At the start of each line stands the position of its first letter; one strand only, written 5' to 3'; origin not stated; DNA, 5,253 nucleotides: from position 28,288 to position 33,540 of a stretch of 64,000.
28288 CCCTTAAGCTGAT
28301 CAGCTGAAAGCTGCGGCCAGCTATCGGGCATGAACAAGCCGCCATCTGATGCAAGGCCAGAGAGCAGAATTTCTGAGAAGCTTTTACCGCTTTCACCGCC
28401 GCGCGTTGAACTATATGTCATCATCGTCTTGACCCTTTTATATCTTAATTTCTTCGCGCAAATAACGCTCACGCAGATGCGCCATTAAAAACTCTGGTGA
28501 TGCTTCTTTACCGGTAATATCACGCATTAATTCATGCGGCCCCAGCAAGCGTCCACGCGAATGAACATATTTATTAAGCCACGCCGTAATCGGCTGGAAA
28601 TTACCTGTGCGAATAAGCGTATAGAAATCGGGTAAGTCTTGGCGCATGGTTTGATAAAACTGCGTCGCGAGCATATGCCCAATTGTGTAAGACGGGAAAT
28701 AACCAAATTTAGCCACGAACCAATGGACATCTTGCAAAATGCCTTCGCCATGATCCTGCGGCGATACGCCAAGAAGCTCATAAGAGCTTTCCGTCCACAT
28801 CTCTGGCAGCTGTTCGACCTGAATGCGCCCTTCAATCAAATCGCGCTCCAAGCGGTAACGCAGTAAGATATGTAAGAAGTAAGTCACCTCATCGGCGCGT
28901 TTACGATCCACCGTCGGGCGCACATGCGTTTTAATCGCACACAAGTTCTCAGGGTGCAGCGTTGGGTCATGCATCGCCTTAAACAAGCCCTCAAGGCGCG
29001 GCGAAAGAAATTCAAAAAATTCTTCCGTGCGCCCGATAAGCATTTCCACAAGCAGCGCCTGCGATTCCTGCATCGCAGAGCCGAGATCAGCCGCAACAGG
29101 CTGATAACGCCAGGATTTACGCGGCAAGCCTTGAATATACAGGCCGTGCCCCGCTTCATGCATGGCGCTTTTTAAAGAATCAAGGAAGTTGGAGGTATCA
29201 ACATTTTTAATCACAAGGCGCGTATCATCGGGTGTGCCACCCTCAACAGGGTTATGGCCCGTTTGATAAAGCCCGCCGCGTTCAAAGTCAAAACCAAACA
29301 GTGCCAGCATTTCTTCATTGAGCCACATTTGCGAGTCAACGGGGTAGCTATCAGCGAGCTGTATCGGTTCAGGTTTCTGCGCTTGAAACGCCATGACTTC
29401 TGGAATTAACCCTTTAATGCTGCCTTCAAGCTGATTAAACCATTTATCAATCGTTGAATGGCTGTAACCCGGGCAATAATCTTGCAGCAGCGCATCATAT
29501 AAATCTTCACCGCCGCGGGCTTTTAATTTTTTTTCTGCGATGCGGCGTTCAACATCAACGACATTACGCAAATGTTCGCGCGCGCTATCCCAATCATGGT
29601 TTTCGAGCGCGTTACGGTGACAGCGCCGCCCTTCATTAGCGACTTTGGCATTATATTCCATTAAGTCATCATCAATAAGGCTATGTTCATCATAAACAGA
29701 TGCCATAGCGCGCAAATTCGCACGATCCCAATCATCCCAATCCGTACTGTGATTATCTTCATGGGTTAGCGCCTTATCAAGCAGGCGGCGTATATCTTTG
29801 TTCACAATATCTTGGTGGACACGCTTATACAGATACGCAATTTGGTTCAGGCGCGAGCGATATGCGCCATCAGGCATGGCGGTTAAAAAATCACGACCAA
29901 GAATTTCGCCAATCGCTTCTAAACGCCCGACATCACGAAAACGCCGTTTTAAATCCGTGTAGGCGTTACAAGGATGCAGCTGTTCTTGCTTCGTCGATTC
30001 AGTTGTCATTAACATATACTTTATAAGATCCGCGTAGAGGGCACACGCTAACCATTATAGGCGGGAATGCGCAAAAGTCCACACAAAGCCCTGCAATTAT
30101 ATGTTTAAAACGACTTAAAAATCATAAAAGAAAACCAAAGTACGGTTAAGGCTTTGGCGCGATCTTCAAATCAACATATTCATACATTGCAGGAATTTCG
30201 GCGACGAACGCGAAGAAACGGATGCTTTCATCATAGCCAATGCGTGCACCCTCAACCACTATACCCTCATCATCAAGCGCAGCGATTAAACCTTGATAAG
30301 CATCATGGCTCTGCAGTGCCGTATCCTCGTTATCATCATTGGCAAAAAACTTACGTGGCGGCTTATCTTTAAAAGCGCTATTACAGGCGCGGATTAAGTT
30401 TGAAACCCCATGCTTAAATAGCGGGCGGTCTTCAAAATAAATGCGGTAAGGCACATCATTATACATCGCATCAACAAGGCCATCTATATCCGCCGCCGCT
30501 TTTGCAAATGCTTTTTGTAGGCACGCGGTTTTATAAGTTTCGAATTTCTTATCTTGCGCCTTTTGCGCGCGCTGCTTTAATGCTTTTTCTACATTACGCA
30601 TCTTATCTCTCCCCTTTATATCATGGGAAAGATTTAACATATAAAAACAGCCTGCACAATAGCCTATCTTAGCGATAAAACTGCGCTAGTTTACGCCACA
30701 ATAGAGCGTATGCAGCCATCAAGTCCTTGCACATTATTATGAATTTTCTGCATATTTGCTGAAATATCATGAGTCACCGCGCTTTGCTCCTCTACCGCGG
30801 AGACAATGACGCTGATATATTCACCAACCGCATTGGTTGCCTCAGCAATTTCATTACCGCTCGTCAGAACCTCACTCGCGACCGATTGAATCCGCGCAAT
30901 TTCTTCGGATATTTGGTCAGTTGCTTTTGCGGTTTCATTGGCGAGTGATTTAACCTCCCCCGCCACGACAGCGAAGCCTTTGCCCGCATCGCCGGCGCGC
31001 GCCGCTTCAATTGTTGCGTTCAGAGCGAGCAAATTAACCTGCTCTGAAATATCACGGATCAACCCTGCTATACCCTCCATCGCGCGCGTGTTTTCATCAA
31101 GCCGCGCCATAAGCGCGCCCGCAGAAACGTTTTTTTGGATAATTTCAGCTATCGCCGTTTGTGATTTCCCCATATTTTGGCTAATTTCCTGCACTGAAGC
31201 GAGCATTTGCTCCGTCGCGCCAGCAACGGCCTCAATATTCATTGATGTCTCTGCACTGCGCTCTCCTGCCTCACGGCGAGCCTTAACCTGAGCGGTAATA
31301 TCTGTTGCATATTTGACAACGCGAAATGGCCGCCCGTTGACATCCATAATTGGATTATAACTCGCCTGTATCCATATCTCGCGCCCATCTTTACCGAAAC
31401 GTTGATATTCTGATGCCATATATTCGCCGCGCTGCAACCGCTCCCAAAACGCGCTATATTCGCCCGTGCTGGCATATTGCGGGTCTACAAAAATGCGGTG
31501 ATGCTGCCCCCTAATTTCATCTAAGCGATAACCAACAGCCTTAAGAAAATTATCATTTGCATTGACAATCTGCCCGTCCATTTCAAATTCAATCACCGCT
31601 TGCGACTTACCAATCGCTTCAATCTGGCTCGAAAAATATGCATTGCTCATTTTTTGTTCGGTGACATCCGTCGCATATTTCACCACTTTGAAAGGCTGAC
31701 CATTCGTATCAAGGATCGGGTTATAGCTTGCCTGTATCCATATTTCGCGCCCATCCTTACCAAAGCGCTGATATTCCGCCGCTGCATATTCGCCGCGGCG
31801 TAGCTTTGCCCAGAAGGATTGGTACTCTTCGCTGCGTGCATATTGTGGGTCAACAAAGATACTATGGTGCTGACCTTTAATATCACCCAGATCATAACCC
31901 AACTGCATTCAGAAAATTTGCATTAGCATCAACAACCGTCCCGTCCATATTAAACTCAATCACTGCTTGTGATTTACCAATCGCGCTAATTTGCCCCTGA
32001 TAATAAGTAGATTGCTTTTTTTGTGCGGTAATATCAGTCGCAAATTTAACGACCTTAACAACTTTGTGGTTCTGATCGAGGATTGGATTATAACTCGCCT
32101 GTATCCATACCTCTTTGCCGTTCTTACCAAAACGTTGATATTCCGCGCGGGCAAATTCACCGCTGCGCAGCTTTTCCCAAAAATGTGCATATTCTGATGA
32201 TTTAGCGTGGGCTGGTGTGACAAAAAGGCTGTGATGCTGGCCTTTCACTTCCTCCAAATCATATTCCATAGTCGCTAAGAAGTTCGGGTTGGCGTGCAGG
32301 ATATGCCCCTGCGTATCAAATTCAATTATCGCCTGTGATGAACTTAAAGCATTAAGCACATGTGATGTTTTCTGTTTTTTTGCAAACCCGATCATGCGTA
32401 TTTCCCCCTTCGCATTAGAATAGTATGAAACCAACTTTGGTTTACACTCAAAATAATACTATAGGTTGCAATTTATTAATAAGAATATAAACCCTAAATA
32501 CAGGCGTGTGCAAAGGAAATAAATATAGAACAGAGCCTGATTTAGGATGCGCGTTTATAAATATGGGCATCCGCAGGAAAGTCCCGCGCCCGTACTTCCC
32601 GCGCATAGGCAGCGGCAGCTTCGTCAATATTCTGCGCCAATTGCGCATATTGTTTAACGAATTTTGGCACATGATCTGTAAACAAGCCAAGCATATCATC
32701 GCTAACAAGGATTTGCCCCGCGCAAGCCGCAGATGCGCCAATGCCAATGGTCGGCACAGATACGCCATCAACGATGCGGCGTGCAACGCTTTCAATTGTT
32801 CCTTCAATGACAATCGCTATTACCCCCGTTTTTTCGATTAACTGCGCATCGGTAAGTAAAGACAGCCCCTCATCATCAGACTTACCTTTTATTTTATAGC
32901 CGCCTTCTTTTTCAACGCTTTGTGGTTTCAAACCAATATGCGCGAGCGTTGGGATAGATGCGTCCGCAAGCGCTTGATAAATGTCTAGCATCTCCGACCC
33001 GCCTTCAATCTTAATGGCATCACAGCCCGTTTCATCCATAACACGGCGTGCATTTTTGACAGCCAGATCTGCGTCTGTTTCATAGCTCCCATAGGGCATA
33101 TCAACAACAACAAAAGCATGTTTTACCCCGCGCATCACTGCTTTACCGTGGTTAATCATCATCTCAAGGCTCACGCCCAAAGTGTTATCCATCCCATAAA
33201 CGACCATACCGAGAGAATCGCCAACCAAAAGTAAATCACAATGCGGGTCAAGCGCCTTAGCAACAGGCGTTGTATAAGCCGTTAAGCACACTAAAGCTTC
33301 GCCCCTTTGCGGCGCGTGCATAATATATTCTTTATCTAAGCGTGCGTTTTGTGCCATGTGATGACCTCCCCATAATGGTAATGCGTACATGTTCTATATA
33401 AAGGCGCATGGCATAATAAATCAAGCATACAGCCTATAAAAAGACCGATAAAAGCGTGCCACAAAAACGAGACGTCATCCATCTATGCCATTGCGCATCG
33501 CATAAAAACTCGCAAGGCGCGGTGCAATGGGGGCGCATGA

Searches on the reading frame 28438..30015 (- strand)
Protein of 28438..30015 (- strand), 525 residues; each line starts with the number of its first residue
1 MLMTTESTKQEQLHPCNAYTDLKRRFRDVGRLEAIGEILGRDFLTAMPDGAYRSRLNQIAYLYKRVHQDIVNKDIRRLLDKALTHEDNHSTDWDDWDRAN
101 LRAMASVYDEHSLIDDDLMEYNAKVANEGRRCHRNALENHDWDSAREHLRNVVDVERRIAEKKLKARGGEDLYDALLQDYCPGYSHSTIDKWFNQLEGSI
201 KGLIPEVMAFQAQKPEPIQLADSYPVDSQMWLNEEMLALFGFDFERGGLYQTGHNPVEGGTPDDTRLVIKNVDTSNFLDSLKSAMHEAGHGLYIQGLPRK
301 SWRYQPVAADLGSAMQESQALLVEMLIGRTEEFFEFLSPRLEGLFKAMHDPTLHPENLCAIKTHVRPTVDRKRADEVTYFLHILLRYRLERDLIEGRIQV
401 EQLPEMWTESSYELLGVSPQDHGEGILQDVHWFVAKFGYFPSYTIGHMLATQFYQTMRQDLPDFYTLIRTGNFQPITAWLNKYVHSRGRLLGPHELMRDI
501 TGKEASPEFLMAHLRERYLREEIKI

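Call 62: search_protein_families(library=pfam, proteins=[window:28438-30015:-], max_evalue=0.00001)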
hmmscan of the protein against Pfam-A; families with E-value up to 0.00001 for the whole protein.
window:28438-30015:- (525 aa): 1 family
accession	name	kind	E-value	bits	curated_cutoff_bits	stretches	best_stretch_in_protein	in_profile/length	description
PF02074.21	Peptidase_M32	-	2.1e-122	409.7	25.1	1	22-518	2-489/489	Carboxypeptidase Taq (M32) metallopeptidase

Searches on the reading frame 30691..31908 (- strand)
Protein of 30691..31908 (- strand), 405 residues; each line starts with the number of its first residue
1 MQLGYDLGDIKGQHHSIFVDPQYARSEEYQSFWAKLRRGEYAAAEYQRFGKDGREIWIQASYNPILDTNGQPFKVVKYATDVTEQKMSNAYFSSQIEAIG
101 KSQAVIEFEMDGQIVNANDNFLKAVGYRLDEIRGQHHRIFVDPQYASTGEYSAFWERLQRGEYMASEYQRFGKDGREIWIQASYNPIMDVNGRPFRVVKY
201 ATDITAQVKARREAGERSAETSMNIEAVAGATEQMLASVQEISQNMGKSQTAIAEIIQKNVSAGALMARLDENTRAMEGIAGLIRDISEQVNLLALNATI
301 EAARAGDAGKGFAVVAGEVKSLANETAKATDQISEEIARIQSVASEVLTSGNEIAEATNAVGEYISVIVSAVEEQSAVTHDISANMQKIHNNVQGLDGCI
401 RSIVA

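Call 62: search_protein_families(library=pfam, proteins=[window:30691-31908:-], max_evalue=0.00001)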
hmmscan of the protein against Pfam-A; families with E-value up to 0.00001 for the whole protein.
window:30691-31908:- (405 aa): 5 families
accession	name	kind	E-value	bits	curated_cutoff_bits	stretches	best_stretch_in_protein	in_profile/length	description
PF08447.18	PAS_3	-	3.8e-29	101.2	25.6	2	115-200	2-88/89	PAS fold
PF00015.26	MCPsignal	-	8.3e-25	88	34.6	1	266-392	24-157/172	Methyl-accepting chemotaxis protein (MCP) signalling domain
PF08448.16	PAS_4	-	1.8e-20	73.7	23.1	1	103-208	6-109/110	PAS fold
PF13426.13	PAS_9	-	5.4e-18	65.6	27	1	110-206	9-103/103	PAS domain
PF00989.32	PAS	-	2e-13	50.8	22.6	1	111-194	20-103/113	PAS fold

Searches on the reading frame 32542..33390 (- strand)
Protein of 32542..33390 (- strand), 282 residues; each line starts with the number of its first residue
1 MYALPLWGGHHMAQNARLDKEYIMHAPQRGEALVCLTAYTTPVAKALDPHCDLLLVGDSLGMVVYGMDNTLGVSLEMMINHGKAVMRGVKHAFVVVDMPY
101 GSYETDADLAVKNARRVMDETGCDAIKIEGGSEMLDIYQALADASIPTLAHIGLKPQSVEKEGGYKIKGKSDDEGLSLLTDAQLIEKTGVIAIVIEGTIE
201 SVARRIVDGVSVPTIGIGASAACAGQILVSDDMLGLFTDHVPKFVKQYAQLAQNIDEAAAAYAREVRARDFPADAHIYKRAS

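Call 62: search_protein_families(library=pfam, proteins=[window:32542-33390:-], max_evalue=0.00001)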
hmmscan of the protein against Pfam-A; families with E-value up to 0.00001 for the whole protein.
window:32542-33390:- (282 aa): 1 family
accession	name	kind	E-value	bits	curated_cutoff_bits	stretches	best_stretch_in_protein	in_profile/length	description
PF02548.21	Pantoate_transf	-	7.6e-96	320.9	28.7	1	22-273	6-258/259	Ketopantoate hydroxymethyltransferase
